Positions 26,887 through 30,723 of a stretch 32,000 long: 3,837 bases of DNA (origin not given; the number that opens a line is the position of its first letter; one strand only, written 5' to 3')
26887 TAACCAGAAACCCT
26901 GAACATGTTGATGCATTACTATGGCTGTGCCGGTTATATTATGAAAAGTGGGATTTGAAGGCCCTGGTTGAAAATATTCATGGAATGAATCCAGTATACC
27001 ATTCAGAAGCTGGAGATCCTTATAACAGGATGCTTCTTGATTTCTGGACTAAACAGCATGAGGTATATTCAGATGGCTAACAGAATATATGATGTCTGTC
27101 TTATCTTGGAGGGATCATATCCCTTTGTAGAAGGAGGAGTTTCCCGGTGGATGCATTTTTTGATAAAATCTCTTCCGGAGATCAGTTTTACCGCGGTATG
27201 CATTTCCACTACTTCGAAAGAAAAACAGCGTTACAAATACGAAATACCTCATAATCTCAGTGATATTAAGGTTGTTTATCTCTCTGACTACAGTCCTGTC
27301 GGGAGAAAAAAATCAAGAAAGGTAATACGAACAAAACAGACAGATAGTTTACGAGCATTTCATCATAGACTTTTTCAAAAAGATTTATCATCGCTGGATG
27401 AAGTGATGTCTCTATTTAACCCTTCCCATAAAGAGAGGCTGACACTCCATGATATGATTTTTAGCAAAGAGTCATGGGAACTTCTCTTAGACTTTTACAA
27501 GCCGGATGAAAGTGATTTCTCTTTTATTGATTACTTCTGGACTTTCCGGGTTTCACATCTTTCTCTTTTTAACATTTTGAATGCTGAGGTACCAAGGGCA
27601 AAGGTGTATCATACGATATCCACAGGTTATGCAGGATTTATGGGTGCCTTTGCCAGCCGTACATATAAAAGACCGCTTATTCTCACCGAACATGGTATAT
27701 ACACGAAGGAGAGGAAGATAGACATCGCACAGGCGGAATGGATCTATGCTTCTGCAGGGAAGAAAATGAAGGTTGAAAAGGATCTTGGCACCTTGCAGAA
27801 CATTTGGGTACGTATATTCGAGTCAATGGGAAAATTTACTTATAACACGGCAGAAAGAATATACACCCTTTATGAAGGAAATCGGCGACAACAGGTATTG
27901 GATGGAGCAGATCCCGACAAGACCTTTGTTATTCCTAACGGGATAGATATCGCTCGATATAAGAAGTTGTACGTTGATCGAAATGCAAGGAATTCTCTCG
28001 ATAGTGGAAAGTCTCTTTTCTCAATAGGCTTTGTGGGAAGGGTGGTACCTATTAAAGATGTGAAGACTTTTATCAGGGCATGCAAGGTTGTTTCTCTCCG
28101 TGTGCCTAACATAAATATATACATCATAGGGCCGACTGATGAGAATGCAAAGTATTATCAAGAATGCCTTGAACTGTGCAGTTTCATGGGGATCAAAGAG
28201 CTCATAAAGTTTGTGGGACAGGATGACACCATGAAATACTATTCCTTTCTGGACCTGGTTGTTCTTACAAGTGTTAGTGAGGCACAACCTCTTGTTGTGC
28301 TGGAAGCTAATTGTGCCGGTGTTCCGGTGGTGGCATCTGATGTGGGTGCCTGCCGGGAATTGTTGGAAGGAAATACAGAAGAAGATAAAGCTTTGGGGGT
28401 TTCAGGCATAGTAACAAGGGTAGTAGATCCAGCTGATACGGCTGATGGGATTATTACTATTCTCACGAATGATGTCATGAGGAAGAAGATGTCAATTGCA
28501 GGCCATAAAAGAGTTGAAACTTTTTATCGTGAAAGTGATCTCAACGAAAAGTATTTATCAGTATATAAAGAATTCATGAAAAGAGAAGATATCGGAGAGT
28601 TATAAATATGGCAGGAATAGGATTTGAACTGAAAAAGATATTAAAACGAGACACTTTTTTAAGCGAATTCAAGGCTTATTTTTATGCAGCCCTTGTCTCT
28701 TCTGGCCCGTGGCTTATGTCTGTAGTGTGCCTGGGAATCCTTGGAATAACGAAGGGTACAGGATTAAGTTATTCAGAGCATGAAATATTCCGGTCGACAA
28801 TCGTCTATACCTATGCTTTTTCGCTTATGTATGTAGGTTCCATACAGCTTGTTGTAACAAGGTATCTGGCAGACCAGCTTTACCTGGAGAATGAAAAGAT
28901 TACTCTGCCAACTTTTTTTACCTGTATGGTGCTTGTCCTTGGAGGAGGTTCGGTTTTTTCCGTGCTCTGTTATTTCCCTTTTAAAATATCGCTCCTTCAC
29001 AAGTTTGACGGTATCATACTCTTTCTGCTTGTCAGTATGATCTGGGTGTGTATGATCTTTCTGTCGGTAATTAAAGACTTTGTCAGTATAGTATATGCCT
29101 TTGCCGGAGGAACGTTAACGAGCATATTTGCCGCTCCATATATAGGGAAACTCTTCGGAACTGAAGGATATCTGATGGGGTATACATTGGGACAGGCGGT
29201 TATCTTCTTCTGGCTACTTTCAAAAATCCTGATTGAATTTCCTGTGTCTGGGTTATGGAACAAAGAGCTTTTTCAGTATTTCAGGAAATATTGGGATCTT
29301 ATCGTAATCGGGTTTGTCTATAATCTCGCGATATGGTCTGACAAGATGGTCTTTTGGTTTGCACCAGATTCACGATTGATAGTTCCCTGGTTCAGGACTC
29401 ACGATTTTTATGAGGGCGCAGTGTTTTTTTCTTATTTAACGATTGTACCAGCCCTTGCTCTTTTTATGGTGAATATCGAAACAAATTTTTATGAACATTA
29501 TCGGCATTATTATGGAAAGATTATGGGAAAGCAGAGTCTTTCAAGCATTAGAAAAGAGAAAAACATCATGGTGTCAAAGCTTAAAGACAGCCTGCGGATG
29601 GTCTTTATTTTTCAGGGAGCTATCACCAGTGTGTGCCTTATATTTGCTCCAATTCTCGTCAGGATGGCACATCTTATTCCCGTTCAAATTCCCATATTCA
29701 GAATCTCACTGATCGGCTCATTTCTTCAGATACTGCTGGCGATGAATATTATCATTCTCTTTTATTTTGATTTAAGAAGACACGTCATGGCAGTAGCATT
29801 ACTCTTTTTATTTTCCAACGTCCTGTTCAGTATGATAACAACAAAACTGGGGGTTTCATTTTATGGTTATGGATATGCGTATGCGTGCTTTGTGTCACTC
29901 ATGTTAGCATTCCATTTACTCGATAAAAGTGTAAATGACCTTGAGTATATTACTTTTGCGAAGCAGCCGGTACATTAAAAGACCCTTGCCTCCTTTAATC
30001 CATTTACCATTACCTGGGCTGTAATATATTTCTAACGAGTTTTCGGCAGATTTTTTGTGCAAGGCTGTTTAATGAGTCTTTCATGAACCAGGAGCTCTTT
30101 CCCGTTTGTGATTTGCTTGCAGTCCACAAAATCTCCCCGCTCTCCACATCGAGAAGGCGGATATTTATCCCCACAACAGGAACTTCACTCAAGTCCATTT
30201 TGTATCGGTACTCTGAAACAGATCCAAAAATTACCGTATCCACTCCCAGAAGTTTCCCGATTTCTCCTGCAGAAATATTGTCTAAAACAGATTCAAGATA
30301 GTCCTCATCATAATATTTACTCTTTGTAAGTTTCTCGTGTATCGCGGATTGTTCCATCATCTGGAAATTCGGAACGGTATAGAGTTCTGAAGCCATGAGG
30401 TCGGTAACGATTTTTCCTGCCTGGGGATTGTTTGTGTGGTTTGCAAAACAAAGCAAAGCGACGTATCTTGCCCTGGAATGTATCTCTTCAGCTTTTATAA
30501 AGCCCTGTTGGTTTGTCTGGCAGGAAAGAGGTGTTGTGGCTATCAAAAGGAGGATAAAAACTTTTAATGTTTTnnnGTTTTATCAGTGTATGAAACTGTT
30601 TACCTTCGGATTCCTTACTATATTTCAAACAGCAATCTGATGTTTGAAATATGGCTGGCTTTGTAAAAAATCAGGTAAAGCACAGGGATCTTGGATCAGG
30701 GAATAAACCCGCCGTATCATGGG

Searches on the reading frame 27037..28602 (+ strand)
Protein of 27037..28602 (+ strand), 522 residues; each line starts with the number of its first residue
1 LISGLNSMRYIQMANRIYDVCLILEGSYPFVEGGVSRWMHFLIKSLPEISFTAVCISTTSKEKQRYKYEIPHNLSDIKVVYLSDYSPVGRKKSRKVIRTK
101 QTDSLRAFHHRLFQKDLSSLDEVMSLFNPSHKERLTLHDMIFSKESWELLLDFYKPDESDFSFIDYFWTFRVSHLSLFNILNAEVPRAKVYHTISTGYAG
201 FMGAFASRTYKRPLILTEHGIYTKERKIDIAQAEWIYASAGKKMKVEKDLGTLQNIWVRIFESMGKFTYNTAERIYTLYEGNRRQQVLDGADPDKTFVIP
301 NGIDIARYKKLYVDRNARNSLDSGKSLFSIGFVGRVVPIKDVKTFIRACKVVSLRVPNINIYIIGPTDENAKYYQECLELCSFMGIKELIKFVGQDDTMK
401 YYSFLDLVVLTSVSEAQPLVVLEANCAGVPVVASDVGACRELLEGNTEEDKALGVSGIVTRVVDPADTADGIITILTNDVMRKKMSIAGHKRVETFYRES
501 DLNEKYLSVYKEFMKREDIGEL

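Call 7: search_protein_families(library=pfam, proteins=[window:27037-28602:+], max_evalue=0.001)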
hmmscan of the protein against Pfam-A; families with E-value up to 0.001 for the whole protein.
window:27037-28602:+ (522 aa): 6 families
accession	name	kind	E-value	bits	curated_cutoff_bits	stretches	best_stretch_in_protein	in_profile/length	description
PF11997.14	DUF3492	-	3.1e-83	280.1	23.3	1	19-294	2-268/268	Domain of unknown function (DUF3492)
PF00534.26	Glycos_transf_1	-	3.9e-23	82.3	26.4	1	318-491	6-171/172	Glycosyl transferases group 1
PF13692.12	Glyco_trans_1_4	-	2.1e-22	80.3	27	1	329-478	3-142/142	Glycosyl transferases group 1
PF13439.12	Glyco_transf_4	-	1.7e-07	31.9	28.5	1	176-307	63-170/170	Glycosyltransferase Family 4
PF20706.3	GT4-conflict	-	3.7e-06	26.6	26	1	325-453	195-328/385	Family 4 Glycosyltransferase in conflict systems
PF13579.12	Glyco_trans_4_4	-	9.8e-06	26.4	29.7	1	184-302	68-158/158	Glycosyl transferase 4-like domain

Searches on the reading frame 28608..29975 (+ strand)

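Call 7: search_protein_families(library=pfam, proteins=[window:28608-29975:+], max_evalue=0.001)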
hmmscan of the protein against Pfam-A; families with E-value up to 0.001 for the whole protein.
window:28608-29975:+ (456 aa): 1 family
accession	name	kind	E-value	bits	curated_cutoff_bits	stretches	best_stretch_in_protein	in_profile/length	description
PF16933.10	PelG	-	1.8e-137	459.4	29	1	1-450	1-452/452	Putative exopolysaccharide Exporter (EPS-E)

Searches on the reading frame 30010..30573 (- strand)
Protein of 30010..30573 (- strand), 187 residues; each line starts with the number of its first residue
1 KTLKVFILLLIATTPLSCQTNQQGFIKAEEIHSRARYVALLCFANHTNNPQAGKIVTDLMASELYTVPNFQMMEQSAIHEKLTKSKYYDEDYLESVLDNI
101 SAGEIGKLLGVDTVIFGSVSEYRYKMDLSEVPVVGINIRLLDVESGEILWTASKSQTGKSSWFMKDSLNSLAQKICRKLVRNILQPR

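Call 7: search_protein_families(library=pfam, proteins=[window:30010-30573:-], max_evalue=0.001)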
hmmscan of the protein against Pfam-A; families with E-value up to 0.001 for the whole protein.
window:30010-30573:- (187 aa): 3 families
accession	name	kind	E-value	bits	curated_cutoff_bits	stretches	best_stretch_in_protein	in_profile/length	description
PF03783.19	CsgG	-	3.6e-08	33.4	20.8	1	46-160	30-154/210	Curli production assembly/transport component CsgG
PF05643.16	GNA1162-like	-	1.7e-05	24.9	25.9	1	97-163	68-135/185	Putative lipoprotein GNA1162-like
PF13036.11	LpoB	-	6.8e-05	23.2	22.3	1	36-154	30-145/147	Peptidoglycan-synthase activator LpoB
